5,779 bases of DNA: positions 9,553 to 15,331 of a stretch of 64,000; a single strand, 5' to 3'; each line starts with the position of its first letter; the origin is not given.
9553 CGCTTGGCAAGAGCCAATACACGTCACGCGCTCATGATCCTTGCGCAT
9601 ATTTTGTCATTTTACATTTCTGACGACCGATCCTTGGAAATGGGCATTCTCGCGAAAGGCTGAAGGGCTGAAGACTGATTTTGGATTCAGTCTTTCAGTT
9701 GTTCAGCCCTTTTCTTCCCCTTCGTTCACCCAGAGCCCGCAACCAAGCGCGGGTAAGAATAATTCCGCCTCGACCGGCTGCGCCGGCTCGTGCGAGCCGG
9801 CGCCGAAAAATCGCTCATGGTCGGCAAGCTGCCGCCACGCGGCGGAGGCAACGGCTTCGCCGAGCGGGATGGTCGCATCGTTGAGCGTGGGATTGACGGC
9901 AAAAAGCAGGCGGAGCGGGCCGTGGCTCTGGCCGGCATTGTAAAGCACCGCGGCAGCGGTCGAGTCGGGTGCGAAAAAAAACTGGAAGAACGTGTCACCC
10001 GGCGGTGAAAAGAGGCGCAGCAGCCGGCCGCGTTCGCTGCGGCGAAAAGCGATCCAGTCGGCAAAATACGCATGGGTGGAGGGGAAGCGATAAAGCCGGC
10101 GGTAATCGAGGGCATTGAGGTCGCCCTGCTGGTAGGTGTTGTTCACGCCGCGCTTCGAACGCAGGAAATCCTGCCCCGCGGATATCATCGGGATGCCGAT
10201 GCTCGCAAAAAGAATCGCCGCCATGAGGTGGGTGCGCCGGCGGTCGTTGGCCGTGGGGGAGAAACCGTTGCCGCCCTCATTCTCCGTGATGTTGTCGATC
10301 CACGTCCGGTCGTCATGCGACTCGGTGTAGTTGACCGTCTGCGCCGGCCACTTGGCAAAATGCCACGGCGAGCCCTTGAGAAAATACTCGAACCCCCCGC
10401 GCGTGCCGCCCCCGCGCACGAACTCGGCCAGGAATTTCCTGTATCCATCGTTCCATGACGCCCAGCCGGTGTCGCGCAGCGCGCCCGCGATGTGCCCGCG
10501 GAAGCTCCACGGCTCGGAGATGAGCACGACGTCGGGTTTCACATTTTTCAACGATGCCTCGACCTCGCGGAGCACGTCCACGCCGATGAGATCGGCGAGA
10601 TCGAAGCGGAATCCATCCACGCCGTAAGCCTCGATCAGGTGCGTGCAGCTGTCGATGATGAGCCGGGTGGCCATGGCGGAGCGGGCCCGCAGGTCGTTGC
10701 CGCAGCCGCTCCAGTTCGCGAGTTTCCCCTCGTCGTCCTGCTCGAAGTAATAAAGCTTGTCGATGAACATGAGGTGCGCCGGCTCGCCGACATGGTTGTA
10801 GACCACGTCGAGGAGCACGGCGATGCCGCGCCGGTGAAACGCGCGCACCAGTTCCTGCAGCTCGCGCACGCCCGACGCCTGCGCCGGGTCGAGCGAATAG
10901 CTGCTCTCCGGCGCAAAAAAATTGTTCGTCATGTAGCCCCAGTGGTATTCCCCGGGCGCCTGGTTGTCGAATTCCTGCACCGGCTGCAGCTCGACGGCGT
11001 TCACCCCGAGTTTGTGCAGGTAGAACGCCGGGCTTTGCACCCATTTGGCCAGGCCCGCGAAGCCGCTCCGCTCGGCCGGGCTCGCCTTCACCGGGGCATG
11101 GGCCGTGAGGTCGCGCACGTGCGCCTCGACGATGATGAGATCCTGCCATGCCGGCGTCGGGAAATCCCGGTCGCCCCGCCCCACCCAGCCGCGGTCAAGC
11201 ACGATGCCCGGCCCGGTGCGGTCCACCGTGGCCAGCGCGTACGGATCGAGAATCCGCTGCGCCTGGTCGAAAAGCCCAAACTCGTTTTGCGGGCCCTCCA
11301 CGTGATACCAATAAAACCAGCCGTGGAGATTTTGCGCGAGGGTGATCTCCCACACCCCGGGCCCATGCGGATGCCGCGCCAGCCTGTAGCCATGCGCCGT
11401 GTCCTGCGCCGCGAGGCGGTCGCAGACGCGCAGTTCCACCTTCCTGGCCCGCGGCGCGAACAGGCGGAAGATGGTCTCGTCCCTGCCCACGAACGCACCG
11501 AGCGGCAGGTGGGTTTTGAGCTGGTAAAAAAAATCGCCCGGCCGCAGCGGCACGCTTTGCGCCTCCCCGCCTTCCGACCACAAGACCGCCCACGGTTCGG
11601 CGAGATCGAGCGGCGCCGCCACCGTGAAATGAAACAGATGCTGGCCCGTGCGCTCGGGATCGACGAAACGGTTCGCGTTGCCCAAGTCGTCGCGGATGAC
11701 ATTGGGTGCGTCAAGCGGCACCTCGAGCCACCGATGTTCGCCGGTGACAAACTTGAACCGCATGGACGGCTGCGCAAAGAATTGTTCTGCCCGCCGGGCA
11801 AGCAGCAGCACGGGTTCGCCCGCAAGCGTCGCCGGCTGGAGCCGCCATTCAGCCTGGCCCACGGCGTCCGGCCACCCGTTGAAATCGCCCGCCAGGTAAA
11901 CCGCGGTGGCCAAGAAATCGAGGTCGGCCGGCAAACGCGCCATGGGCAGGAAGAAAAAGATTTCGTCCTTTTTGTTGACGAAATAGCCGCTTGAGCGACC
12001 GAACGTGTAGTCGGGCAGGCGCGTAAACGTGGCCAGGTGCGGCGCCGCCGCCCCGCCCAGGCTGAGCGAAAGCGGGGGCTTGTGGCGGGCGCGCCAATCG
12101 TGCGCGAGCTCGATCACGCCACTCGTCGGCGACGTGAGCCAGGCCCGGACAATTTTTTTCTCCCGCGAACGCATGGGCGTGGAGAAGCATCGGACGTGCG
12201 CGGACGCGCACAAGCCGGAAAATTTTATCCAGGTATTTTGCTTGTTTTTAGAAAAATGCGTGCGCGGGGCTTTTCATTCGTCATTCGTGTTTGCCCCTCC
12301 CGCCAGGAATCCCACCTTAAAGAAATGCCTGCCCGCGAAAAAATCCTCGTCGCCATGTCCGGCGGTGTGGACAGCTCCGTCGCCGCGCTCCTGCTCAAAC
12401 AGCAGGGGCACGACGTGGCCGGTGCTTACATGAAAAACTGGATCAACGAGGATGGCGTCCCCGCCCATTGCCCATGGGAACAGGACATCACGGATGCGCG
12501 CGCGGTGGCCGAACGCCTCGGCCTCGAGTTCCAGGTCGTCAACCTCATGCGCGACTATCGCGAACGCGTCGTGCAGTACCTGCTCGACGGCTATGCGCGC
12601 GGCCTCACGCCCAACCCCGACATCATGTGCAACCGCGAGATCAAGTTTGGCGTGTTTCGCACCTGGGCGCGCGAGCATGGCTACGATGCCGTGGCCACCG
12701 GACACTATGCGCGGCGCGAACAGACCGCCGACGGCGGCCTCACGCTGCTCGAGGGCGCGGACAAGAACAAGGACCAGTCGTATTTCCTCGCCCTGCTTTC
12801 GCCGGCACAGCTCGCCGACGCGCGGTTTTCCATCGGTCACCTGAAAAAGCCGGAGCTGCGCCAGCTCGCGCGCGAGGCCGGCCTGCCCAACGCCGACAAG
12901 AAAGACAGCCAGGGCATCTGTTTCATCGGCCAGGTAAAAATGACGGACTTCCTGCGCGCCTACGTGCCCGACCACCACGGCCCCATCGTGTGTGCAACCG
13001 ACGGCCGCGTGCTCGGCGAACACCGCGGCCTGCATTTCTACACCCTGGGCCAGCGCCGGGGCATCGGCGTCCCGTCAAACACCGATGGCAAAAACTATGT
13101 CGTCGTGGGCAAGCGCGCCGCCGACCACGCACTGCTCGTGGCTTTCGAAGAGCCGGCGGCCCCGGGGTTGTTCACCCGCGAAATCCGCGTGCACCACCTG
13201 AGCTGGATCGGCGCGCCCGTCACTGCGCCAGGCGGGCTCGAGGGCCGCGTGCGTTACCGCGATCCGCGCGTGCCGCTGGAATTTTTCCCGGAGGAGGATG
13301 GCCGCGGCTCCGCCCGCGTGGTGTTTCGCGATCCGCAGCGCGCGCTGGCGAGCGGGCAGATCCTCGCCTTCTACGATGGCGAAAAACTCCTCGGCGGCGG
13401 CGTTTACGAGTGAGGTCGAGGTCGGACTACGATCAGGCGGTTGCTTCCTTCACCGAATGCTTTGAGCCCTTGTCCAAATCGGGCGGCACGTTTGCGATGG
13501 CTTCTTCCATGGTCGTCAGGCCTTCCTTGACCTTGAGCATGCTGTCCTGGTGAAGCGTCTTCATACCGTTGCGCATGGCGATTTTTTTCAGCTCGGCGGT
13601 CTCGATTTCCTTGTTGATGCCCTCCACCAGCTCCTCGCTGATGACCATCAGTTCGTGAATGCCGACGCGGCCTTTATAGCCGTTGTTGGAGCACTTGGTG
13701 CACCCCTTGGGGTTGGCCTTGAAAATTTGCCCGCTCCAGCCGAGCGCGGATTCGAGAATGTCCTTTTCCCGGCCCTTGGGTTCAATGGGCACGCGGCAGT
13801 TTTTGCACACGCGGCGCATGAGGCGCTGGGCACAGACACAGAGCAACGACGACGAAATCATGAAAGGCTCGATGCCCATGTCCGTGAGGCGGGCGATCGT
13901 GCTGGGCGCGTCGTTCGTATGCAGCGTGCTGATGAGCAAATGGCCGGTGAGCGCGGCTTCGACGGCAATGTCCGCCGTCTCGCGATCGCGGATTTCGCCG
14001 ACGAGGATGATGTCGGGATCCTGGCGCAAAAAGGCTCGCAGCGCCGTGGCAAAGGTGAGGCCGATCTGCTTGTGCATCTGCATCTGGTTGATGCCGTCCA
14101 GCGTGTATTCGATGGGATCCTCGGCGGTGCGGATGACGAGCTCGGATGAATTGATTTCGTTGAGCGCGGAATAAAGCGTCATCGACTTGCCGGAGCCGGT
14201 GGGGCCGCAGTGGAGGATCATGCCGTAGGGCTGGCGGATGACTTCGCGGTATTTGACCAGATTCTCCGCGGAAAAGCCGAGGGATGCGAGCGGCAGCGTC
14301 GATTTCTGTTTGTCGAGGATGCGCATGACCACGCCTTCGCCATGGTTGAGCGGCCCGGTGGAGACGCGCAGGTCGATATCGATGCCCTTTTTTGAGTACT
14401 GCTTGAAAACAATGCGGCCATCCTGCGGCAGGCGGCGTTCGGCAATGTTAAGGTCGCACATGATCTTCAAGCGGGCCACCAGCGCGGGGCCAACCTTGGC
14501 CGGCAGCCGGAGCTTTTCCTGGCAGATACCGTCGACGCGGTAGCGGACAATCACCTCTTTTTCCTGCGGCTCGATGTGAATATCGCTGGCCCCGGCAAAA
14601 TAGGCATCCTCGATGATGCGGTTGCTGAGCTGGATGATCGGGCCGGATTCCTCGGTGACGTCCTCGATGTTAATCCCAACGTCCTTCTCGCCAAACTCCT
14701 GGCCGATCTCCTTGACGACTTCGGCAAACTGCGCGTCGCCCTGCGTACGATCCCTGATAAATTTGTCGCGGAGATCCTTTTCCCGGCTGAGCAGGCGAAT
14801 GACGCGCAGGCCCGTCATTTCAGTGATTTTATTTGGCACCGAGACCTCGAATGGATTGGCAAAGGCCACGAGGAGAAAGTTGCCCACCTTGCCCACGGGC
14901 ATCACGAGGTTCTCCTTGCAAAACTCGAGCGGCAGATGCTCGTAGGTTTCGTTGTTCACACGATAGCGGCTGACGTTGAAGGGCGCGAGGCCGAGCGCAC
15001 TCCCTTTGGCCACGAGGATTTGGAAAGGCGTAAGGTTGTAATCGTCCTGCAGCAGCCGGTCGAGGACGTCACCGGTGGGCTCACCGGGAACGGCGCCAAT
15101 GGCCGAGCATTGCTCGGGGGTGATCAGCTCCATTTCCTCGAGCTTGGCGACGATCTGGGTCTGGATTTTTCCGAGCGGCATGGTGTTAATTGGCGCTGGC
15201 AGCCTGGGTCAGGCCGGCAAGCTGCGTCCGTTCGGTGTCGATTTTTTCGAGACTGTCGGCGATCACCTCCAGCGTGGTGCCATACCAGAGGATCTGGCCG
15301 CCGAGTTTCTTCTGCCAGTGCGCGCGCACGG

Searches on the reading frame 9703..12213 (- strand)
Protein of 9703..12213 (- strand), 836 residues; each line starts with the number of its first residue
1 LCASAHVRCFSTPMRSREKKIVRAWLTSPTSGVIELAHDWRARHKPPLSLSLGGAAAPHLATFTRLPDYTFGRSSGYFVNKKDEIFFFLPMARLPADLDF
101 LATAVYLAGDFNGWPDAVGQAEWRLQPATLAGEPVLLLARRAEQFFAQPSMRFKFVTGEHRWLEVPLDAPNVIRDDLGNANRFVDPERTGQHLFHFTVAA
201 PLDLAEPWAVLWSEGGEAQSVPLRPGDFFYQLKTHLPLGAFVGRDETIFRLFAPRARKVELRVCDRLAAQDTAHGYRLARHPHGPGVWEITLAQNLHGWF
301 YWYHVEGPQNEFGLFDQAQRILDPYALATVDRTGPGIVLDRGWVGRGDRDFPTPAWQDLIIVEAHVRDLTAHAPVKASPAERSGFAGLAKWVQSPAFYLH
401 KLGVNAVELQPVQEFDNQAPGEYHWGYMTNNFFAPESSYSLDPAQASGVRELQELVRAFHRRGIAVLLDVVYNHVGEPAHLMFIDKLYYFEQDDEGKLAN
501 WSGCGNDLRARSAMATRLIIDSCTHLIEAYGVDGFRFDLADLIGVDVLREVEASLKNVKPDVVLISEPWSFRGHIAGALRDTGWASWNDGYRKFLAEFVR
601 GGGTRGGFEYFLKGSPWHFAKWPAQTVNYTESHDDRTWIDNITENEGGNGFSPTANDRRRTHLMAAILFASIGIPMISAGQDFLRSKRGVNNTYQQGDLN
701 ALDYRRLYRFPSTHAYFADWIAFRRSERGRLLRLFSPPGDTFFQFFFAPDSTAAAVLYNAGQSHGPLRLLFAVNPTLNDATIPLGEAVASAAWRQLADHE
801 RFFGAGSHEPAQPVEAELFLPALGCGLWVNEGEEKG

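Call 106: search_protein_families(library=pfam, proteins=[window:9703-12213:-], max_evalue=0.00001)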
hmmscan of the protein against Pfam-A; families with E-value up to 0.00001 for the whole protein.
window:9703-12213:- (836 aa): 2 families
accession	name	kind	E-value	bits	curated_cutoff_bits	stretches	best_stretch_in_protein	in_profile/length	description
PF00128.31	Alpha-amylase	-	2.1e-11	44.2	22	1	398-478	27-95/446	Alpha amylase, catalytic domain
PF02922.24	CBM_48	-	3.9e-10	40.4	22.4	1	237-326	1-83/83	Carbohydrate-binding module 48 (Isoamylase N-terminal domain)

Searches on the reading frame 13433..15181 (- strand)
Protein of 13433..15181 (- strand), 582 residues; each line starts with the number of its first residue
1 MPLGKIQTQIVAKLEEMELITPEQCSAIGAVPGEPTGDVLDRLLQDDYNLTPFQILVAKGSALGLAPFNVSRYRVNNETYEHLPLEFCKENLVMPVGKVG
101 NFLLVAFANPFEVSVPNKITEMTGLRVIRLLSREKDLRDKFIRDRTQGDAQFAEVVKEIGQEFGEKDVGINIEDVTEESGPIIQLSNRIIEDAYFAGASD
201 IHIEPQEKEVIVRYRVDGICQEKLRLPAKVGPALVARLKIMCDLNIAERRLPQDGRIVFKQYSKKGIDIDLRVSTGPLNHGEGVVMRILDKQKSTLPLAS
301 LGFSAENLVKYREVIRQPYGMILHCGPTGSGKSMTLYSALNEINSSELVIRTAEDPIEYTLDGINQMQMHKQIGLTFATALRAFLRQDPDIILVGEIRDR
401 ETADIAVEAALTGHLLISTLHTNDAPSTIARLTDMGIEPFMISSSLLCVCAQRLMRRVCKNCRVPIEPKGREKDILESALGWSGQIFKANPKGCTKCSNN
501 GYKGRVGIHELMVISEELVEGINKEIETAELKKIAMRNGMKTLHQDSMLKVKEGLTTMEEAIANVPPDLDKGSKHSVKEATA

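Call 106: search_protein_families(library=pfam, proteins=[window:13433-15181:-], max_evalue=0.00001)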
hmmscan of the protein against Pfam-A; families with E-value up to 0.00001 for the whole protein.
window:13433-15181:- (582 aa): 2 families
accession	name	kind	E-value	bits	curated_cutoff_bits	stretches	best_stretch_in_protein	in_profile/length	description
PF00437.27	T2SSE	-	5.2e-127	424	24.9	1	177-561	3-368/370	Type II/IV secretion system protein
PF05157.20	MshEN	-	5.3e-10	39.6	23.1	1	64-141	2-80/90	MshEN domain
